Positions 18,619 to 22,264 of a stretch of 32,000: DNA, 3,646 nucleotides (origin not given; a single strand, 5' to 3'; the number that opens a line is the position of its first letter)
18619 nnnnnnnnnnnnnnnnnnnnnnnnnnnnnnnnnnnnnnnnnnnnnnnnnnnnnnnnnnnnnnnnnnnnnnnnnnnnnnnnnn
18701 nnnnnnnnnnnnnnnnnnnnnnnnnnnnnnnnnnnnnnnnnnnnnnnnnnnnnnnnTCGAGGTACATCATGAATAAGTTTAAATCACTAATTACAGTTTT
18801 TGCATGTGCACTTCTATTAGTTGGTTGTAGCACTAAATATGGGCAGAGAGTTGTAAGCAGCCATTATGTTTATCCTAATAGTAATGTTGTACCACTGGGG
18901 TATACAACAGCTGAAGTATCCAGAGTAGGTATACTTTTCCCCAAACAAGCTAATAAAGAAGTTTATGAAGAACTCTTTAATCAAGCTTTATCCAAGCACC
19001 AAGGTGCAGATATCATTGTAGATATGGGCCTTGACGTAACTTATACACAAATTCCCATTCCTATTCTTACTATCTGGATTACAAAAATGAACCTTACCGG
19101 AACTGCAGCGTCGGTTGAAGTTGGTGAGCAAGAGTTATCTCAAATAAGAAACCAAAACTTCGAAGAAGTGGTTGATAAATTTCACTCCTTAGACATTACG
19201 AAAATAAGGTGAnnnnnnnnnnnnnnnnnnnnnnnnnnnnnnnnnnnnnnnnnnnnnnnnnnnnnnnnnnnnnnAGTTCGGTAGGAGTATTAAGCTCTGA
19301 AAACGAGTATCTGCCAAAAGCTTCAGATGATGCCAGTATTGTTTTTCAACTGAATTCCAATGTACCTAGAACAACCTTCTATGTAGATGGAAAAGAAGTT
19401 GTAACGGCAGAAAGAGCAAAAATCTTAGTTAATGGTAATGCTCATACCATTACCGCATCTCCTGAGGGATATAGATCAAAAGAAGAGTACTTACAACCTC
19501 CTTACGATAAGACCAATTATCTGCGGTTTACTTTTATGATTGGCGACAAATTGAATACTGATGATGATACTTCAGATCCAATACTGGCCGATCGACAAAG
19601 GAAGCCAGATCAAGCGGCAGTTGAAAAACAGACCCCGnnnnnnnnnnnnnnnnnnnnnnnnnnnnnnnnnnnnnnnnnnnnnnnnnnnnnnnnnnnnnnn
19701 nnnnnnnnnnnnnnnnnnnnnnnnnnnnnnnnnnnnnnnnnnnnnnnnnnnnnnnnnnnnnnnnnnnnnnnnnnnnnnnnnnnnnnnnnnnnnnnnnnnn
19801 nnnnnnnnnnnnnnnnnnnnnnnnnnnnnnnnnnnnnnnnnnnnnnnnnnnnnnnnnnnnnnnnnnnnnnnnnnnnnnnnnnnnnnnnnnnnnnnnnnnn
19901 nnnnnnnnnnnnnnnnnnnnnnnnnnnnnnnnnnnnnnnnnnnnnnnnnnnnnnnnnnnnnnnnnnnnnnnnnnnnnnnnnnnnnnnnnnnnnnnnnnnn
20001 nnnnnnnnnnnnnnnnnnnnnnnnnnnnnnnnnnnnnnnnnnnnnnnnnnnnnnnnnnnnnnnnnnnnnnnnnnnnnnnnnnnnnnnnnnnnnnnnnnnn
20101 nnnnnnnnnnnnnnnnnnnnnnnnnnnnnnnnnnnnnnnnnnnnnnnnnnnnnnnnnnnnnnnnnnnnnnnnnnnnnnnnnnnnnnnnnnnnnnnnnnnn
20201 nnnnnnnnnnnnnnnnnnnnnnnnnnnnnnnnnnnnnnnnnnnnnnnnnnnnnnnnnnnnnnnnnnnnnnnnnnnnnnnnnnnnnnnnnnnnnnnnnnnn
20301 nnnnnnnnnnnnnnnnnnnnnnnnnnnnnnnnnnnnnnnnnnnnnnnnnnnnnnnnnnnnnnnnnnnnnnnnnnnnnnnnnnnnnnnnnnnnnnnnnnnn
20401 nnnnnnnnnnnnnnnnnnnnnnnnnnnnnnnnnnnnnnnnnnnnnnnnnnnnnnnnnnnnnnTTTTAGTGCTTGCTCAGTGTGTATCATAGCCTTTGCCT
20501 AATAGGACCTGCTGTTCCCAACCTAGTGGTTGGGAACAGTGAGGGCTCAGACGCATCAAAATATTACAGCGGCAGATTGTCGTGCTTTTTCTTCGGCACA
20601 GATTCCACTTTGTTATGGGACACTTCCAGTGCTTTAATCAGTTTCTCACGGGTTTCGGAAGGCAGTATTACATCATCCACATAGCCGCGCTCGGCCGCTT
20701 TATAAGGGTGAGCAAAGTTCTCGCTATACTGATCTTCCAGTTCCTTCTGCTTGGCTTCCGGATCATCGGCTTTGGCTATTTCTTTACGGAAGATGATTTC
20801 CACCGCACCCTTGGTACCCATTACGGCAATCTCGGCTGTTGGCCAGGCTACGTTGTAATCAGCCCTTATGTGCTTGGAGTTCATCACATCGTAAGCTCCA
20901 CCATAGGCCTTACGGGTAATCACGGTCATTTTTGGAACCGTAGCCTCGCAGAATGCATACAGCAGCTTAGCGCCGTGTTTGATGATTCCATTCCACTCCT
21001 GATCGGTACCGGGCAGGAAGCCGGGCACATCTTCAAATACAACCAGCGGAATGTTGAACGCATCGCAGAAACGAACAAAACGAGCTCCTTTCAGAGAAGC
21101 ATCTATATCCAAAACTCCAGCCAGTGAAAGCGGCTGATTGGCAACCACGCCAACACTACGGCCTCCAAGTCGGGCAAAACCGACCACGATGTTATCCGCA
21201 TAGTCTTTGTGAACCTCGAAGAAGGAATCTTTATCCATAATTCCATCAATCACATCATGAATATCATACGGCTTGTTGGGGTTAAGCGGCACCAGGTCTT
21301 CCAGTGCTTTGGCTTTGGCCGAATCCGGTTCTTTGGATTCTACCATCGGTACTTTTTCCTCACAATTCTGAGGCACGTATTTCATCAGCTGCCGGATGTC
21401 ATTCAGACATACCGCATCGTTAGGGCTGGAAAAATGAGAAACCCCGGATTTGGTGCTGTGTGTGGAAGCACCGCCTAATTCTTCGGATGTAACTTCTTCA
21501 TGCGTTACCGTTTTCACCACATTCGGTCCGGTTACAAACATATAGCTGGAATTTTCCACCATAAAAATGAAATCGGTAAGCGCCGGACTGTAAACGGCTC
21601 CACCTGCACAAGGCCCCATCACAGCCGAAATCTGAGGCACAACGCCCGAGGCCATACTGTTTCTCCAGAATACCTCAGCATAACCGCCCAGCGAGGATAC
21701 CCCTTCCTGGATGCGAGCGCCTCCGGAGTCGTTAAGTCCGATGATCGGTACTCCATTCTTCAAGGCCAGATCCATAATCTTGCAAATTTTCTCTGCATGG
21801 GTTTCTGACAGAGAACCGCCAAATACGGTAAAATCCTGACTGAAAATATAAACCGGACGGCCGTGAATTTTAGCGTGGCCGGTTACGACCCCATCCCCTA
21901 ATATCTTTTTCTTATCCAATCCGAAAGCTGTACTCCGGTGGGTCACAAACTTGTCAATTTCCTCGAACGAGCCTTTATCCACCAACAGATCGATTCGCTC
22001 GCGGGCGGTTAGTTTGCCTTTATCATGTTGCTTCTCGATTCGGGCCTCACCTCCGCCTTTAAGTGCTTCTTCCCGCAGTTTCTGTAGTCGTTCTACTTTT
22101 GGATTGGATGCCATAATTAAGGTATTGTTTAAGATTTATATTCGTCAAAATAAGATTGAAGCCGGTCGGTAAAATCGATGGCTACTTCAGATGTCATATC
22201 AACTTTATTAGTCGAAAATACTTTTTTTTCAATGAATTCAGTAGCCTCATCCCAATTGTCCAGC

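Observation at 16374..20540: Accessory block encoding only exported proteins, centred on a caspase-family lipoprotein: candidate undescribed envelope caspase module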

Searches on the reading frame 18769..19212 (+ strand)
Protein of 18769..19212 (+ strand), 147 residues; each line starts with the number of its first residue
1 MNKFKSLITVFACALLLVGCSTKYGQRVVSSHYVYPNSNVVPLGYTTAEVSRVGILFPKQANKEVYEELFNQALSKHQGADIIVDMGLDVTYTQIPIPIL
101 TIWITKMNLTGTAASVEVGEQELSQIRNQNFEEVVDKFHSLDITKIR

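Call 3: search_protein_families(library=pfam, proteins=[window:18769-19212:+], max_evalue=0.1)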
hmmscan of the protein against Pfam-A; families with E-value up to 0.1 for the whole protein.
window:18769-19212:+ (147 aa): 1 family
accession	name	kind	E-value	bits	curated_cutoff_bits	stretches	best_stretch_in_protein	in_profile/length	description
PF07991.19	KARI_N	-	0.067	13.2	20.6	1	46-98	57-107/165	Acetohydroxy acid isomeroreductase, NADPH-binding domain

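Call 4: search_protein_families(library=ncbifam, proteins=[window:18769-19212:+], max_evalue=0.1)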
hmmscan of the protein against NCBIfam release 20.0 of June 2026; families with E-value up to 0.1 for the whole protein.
window:18769-19212:+ (147 aa): 1 family
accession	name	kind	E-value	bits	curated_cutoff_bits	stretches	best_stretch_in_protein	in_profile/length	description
NF004017.0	PRK05479.1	equivalog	0.077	11.7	336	0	47-97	71-119/337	ketol-acid reductoisomerase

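Call 14: search_protein_families(library=padloc, proteins=[window:18769-19212:+], max_evalue=0.1)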
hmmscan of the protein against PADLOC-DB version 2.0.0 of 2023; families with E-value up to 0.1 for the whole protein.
window:18769-19212:+ (147 aa): 0 families

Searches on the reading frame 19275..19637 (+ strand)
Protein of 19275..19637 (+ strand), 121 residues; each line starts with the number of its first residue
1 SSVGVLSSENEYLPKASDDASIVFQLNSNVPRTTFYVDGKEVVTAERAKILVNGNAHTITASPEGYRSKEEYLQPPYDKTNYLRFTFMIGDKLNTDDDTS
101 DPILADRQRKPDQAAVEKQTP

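Call 25: search_protein_families(library=pfam, proteins=[window:19275-19637:+], max_evalue=10)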
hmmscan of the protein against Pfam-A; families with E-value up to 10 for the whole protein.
seq(121 aa): 1 family
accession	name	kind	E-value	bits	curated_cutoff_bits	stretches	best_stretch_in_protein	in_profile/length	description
PF16753.10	Tipalpha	-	0.24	11.7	26.6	1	37-97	31-94/151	TNF-alpha-Inducing protein of Helicobacter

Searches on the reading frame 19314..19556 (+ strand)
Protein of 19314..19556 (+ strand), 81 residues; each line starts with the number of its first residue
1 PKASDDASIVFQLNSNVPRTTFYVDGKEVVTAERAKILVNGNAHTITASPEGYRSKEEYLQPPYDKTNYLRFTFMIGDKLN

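Call 51: search_protein_families(library=pfam, alignment_id=A4, max_evalue=5)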
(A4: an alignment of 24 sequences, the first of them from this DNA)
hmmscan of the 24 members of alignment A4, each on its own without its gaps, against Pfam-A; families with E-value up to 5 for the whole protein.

A. member 1, seq(81 aa): 1 family
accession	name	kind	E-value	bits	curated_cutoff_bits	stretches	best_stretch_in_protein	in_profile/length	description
PF22820.2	TcaA_3rd_4th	-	0.069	13.5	27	1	11-31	5-25/73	TcaA protein 3rd/4th domain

B. families by the number of members that match (of 24 scanned): 12 families
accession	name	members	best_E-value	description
PF08308.17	PEGA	5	0.015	PEGA domain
PF22820.2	TcaA_3rd_4th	3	0.022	TcaA protein 3rd/4th domain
PF12083.13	DUF3560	1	0.061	Domain of unknown function (DUF3560)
PF23623.1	GBD_IRG7_N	1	0.075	IRG7 N-terminal galactose binding domain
PF00731.26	AIRC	1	0.097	AIR carboxylase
PF19452.4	DUF5990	1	0.11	Family of unknown function (DUF5990)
PF01617.23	Surface_Ag_2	1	0.13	Surface antigen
PF21339.3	VEGFR-1-like_Ig-like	1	0.14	Vascular endothelial growth factor receptor 1-like, Ig-like domain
PF13385.13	Laminin_G_3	1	0.16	Concanavalin A-like lectin/glucanases superfamily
PF10443.15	RNA12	1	0.2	RNA12 protein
PF18348.7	SH3_16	1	0.2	Bacterial dipeptidyl-peptidase Sh3 domain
PF06832.18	BiPBP_C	1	0.21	Penicillin-Binding Protein C-terminus Family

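Call 52: search_solved_structures(query=A4, max_evalue=10)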
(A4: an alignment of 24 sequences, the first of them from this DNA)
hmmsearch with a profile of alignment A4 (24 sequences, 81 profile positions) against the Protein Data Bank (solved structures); distinct sequences matched with E-value up to 10: 3.
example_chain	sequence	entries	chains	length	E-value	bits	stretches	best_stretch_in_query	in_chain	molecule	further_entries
8h55_A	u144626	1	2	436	0.62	13.2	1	11-43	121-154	Angiotensinogen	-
3bid_A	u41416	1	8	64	0.7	13.1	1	39-58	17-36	UPF0339 protein NMB1088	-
3rns_A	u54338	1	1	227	1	12.6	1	20-54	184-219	Cupin 2 conserved barrel domain protein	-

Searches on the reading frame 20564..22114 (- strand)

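Call 3: search_protein_families(library=pfam, proteins=[window:20564-22114:-], max_evalue=0.1)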
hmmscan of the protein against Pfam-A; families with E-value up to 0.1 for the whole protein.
window:20564-22114:- (516 aa): 2 families
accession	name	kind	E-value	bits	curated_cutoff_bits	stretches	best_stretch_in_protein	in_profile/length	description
PF01039.27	Carboxyl_trans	-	1.2e-202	674.3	22.3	1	28-514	1-493/493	Carboxyl transferase domain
PF03255.19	ACCA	-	6.1e-13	49.1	23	2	285-412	68-206/310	Acetyl co-enzyme A carboxylase carboxyltransferase-like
